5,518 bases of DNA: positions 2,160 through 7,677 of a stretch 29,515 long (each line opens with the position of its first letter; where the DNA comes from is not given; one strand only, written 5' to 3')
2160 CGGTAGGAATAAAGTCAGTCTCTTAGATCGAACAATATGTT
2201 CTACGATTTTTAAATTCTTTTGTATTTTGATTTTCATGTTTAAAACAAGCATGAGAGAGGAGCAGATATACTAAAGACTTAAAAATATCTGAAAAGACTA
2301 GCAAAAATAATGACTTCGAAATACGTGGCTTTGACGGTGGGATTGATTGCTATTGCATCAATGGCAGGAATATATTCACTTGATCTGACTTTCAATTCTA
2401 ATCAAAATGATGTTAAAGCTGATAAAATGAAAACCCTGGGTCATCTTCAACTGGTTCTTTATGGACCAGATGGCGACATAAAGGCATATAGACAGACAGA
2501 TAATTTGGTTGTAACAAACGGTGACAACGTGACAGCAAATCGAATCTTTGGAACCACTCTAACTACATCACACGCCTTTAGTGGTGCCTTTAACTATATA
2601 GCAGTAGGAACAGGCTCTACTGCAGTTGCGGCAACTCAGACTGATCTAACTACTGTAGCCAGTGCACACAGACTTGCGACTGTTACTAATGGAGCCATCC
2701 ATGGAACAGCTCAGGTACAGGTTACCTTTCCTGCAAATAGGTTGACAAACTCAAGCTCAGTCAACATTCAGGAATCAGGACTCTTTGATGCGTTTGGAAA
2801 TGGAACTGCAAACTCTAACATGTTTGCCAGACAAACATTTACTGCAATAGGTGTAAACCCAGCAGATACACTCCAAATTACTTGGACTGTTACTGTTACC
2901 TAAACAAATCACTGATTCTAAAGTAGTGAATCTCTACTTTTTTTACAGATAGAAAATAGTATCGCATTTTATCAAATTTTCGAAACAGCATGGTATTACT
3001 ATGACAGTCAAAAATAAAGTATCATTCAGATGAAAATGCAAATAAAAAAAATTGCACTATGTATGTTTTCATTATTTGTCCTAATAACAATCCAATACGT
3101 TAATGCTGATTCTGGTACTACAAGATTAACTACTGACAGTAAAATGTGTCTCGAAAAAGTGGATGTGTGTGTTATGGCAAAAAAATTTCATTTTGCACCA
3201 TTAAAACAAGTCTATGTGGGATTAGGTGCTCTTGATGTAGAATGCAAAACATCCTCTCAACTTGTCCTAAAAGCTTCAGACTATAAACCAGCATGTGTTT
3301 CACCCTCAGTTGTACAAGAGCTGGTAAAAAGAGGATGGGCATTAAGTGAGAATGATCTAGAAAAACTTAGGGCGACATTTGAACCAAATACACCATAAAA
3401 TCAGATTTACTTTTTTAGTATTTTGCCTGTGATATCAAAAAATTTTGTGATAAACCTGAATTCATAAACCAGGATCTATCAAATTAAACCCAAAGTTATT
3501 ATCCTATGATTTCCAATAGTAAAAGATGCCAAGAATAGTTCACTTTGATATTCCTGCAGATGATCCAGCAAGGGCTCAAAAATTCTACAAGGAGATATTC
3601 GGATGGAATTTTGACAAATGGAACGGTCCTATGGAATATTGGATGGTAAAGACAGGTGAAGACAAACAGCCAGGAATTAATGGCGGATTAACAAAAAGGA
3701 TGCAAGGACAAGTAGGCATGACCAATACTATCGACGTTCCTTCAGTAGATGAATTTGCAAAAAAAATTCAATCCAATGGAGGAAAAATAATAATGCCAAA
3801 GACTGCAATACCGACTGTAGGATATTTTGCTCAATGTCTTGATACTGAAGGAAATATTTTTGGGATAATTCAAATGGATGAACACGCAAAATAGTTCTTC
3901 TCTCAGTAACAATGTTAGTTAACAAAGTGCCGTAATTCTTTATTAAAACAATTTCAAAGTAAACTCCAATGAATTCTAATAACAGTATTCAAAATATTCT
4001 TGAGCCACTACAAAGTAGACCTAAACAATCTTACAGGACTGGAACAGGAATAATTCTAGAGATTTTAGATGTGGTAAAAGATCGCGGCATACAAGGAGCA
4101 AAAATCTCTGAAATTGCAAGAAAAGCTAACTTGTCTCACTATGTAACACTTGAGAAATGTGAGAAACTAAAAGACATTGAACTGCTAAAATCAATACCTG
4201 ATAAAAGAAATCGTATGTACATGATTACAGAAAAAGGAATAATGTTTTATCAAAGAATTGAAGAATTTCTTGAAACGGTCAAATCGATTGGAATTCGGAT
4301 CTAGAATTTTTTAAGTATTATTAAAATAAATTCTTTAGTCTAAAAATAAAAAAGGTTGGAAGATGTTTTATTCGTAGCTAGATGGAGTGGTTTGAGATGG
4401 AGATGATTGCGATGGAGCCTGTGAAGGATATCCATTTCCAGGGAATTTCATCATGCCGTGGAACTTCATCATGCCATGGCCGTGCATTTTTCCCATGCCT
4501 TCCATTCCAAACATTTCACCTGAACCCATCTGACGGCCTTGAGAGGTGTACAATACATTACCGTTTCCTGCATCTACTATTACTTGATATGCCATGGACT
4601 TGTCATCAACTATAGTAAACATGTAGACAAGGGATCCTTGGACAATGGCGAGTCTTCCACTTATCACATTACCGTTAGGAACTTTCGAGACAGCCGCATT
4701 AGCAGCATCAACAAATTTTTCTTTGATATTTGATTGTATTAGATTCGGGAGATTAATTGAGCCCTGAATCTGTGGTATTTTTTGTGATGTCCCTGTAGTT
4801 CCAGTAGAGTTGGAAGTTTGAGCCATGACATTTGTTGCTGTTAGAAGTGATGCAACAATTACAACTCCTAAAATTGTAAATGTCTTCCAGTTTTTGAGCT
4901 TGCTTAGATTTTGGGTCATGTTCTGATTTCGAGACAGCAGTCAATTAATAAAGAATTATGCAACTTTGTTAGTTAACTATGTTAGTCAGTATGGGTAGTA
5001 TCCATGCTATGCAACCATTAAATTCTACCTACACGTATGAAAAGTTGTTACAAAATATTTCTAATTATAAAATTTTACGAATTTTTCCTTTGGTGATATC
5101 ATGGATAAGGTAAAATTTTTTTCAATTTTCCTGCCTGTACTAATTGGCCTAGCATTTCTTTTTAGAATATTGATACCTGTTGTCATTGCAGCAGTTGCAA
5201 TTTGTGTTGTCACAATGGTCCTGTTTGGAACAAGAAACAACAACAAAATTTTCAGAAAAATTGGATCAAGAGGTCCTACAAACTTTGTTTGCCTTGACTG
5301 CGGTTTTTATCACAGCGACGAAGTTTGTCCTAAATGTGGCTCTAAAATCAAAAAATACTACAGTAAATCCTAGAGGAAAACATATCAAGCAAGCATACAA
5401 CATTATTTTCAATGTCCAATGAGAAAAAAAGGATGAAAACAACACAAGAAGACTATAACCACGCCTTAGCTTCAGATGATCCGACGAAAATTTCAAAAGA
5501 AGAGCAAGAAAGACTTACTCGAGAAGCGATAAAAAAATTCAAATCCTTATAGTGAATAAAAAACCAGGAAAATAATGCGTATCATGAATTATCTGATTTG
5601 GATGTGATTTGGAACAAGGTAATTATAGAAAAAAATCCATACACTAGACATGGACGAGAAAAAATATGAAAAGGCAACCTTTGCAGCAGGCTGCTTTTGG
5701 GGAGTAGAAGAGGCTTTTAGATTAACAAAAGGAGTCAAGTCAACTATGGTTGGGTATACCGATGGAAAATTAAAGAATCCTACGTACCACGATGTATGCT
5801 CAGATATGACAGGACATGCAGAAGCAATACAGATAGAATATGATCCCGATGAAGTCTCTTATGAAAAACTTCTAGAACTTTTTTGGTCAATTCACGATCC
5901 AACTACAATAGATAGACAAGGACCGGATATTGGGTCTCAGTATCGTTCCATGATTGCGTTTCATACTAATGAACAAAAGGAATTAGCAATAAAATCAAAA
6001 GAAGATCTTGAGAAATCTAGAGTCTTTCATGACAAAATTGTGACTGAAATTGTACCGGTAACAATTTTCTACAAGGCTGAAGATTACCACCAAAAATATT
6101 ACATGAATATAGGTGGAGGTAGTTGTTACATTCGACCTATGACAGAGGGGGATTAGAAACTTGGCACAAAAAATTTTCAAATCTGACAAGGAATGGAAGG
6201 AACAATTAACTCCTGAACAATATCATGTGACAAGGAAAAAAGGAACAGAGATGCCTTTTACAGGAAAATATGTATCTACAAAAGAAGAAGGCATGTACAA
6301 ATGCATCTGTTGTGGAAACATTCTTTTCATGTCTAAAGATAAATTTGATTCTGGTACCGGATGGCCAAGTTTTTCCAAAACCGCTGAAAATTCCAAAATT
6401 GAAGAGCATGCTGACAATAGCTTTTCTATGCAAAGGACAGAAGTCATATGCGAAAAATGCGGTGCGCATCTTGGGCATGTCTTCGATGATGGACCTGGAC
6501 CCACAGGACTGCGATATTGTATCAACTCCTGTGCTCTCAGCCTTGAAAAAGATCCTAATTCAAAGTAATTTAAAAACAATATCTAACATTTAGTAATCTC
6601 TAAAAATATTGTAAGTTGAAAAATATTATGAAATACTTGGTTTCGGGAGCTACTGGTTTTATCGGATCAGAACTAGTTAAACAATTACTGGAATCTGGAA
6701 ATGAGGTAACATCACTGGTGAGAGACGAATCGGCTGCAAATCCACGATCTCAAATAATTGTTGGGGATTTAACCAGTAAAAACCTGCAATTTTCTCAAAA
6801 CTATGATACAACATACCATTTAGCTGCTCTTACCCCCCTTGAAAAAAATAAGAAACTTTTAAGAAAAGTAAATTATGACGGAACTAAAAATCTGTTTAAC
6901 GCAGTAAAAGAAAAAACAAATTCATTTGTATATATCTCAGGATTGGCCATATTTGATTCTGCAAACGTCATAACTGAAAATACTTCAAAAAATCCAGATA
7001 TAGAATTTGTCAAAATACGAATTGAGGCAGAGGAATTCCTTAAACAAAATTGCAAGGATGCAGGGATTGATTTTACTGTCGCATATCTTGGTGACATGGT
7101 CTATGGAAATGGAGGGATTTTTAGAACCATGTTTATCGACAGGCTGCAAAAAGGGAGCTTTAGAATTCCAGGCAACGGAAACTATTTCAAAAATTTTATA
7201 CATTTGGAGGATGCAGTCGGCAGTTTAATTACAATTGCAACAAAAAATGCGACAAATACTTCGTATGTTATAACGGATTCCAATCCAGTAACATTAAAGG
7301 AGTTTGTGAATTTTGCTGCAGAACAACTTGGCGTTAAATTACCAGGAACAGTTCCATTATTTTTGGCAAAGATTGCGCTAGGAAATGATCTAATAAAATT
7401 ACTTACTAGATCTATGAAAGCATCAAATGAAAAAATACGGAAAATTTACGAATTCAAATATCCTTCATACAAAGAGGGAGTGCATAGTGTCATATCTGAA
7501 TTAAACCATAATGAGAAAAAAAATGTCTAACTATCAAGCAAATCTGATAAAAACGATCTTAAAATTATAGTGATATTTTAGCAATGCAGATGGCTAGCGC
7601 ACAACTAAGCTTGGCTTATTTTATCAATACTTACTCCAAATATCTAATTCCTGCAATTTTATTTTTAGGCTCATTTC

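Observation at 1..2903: Candidate surface-fibre module: beta-repeat giant protein, membrane microprotein with one repeat strand, and exported phage tail-collar-like protein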

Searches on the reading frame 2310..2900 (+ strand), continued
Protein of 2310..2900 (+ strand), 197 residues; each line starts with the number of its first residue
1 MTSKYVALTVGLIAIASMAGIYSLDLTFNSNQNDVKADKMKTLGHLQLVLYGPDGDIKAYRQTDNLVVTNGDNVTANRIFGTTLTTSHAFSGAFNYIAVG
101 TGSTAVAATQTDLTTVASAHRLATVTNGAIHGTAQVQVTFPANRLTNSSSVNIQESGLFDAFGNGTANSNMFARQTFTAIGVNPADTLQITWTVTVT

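Call 86: find_encoding_contigs(protein=P0109, flank=8000, max_places=1)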
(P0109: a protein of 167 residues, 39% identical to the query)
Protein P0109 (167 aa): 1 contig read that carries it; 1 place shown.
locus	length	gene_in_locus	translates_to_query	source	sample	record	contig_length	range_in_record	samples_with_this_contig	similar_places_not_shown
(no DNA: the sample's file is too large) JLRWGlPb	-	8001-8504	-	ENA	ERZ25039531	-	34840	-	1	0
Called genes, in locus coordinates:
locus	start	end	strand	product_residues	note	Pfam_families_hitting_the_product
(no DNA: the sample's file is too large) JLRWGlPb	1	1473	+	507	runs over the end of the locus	PF03354:TerL_ATPase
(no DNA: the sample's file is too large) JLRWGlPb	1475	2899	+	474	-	PF04860:Phage_portal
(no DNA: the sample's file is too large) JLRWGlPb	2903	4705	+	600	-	PF04586:Peptidase_S78 (weak), PF25145:NfeD1b_N (weak), PF01343:Peptidase_S49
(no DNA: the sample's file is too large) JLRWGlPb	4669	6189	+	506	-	PF05065:Phage_capsid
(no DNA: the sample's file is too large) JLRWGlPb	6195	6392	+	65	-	-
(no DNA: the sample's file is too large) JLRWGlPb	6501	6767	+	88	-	-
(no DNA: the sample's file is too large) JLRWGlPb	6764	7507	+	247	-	-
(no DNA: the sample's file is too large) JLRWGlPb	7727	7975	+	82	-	-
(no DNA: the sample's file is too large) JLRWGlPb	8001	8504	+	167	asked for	-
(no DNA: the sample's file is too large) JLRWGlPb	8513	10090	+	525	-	-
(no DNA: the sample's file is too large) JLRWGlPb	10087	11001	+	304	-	-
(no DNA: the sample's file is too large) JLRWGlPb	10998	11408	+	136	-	-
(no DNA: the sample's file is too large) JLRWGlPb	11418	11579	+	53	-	-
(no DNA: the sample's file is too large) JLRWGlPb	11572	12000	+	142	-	-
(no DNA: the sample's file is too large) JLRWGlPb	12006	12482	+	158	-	-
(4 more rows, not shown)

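Call 87: find_encoding_contigs(protein=P0117, flank=8000, max_places=1)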
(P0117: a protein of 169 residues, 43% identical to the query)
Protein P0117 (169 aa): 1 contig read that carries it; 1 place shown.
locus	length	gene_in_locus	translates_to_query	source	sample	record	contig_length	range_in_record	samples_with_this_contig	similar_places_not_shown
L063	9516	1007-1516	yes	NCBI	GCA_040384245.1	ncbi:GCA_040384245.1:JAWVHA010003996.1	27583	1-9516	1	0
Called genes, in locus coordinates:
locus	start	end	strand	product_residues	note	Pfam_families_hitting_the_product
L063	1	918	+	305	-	?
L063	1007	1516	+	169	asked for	-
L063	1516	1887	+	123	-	-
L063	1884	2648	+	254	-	-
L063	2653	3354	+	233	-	PF13385:Laminin_G_3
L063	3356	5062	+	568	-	-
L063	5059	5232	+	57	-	-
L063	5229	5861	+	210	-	-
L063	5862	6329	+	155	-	-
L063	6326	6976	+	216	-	-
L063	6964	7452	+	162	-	-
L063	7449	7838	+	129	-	PF04545:Sigma70_r4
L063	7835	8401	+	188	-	-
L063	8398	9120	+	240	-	-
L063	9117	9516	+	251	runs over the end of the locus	-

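Call 95: search_protein_families(library=padloc, proteins=[window:2310-2900:+], max_evalue=0.01)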
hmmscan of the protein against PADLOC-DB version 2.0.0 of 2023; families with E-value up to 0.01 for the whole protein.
window:2310-2900:+ (197 aa): 0 families

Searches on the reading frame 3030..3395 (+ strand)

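Call 3: search_protein_families(library=pfam, proteins=[window:3030-3395:+], max_evalue=0.1)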
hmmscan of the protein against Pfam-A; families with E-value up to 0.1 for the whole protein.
window:3030-3395:+ (122 aa): 0 families

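Call 10: search_protein_families(library=ncbifam, proteins=[window:3030-3395:+], max_evalue=1)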
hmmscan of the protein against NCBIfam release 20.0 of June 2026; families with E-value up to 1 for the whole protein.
window:3030-3395:+ (122 aa): 1 family
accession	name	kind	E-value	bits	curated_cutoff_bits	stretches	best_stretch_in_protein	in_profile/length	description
NF058652.1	WING-49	domain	2e-16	59.9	22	1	57-104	1-48/49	WING-49 domain-containing protein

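Call 95: search_protein_families(library=padloc, proteins=[window:3030-3395:+], max_evalue=0.01)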
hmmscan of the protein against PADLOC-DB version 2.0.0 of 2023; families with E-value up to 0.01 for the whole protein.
window:3030-3395:+ (122 aa): 0 families

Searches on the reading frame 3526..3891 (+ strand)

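Call 3: search_protein_families(library=pfam, proteins=[window:3526-3891:+], max_evalue=0.1)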
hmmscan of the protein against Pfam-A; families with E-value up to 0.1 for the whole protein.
window:3526-3891:+ (122 aa): 2 families
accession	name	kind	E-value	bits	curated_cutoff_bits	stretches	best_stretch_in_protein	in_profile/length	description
PF22677.2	Ble-like_N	-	5.7e-10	39.2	24.5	1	3-44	1-41/41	Bleomycin resistance protein-like N-terminal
PF00903.31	Glyoxalase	-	2.1e-08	35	20.6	1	3-112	1-119/121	Glyoxalase/Bleomycin resistance protein/Dioxygenase superfamily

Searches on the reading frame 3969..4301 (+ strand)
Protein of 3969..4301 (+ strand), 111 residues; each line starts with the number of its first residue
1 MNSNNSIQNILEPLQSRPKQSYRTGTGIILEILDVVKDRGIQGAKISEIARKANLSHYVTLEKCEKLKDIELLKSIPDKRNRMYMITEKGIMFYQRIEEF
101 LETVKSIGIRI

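Call 3: search_protein_families(library=pfam, proteins=[window:3969-4301:+], max_evalue=0.1)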
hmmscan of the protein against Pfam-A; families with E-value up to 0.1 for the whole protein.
window:3969-4301:+ (111 aa): 4 families
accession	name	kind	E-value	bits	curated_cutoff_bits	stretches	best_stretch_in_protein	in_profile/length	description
PF14947.12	HTH_45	-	1.3e-10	41.5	25.5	1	23-103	2-75/77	Winged helix-turn-helix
PF14277.12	DUF4364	-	0.0032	17.7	26.9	1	30-98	6-74/162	Domain of unknown function (DUF4364)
PF24033.1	DUF7342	-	0.0052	17.2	31.6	1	44-103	18-76/150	Family of unknown function (DUF7342)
PF13463.12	HTH_27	-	0.05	14.3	22.2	1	31-90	7-68/68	Winged helix DNA-binding domain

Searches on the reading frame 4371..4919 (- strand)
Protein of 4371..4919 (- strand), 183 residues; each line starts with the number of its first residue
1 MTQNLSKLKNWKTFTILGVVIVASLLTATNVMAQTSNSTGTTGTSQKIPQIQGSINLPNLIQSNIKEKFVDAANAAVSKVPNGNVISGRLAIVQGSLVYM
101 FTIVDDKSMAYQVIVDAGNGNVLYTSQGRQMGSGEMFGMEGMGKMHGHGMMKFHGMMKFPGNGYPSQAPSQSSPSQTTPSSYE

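Call 3: search_protein_families(library=pfam, proteins=[window:4371-4919:-], max_evalue=0.1)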
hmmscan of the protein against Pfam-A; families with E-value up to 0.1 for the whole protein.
window:4371-4919:- (183 aa): 1 family
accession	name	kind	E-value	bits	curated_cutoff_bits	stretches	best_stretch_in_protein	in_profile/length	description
PF03413.25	PepSY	-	0.004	17.9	24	1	71-123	6-57/60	Peptidase propeptide and YPEB domain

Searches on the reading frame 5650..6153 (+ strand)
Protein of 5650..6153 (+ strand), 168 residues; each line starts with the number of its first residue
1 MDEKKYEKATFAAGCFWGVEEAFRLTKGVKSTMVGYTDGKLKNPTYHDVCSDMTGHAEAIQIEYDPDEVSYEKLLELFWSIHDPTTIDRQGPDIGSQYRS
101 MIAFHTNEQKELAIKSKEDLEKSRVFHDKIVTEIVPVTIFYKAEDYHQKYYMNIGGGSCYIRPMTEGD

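Call 58: search_protein_families(library=pfam, proteins=[window:5650-6153:+], max_evalue=0.001)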
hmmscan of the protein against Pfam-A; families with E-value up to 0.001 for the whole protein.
window:5650-6153:+ (168 aa): 1 family
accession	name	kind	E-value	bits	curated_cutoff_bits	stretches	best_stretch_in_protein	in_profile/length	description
PF01625.27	PMSR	-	4.6e-63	212.5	23.7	1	8-157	1-150/153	Peptide methionine sulfoxide reductase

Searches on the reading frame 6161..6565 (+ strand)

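Call 58: search_protein_families(library=pfam, proteins=[window:6161-6565:+], max_evalue=0.001)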
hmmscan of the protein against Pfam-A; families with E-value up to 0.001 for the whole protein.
window:6161-6565:+ (135 aa): 2 families
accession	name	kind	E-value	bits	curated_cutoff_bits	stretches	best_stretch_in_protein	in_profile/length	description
PF01641.26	SelR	-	4.2e-52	175.5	24.9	1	16-129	1-115/116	SelR domain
PF24046.1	At4g08330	-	4.1e-05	24.1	27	1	73-113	55-97/129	At4g08330 beta-tent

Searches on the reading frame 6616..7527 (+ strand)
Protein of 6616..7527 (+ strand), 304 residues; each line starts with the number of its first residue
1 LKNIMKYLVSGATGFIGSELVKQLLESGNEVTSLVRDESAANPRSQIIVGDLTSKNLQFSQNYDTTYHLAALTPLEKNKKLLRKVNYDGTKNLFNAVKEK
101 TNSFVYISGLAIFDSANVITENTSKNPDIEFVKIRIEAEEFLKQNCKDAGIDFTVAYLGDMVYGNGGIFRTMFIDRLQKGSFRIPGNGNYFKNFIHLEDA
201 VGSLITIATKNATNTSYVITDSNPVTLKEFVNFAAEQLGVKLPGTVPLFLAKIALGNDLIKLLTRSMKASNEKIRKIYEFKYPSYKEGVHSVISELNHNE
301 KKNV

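Call 58: search_protein_families(library=pfam, proteins=[window:6616-7527:+], max_evalue=0.001)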
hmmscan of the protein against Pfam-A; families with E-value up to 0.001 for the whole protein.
window:6616-7527:+ (304 aa): 8 families
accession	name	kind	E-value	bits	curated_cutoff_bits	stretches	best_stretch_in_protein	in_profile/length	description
PF01370.27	Epimerase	-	2.9e-19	69.9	20.9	1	8-219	2-239/240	NAD dependent epimerase/dehydratase family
PF01073.25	3Beta_HSD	-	1.4e-14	54.2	22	1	8-247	1-277/280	3-beta hydroxysteroid dehydrogenase/isomerase family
PF04321.23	RmlD_sub_bind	-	1e-12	48.2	27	1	5-151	1-145/287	RmlD substrate binding domain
PF07993.18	NAD_binding_4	-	2.8e-12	46.8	20.1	2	44-125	62-154/258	Male sterility protein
PF16363.11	GDP_Man_Dehyd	-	4.9e-12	46.4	27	1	8-242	1-270/332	GDP-mannose 4,6 dehydratase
PF13460.12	NAD_binding_10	-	4.7e-11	43.3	27.2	1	11-159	1-144/184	NAD(P)H-binding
PF02719.21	Polysacc_synt_2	-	3.5e-07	30.1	20.2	1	8-235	2-244/293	Polysaccharide biosynthesis protein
PF05368.20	NmrA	-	0.00013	22.1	27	1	8-46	6-51/298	NmrA-like family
